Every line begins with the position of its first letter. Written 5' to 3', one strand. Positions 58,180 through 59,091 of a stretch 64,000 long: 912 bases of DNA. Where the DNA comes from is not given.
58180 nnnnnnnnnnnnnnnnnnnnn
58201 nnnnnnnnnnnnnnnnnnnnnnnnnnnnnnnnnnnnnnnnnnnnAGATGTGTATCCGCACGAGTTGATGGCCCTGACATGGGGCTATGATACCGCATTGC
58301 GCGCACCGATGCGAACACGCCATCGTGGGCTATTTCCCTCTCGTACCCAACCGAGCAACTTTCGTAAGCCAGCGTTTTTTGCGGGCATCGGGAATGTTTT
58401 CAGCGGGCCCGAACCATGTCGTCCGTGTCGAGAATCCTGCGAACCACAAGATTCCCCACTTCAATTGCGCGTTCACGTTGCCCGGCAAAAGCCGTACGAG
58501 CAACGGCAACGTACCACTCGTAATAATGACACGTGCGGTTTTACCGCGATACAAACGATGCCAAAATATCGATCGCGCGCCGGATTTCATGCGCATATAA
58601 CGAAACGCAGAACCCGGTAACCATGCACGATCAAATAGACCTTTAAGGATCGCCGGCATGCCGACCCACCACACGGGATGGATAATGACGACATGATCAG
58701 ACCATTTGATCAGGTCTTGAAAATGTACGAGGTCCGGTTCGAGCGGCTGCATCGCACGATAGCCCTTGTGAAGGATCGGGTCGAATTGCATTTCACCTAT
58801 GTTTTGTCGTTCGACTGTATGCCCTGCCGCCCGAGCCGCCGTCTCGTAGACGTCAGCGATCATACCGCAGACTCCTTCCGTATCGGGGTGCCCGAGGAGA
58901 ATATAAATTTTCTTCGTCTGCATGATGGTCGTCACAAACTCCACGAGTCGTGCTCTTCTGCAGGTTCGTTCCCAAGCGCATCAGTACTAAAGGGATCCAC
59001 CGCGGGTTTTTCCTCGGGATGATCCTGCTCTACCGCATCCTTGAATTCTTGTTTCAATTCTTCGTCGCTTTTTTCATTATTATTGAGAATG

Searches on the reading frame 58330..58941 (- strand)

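Call 39: search_protein_families(library=pfam, proteins=[window:58330-58941:-], max_evalue=0.001)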
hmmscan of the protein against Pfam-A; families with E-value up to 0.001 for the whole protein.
window:58330-58941:- (203 aa): 2 families
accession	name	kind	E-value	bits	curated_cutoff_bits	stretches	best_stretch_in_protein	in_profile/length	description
PF02525.22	Flavodoxin_2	-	3.4e-28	99.1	27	1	10-172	1-169/198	Flavodoxin-like fold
PF03358.20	FMN_red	-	1.9e-12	47.5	24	1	11-108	2-98/152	NADPH-dependent FMN reductase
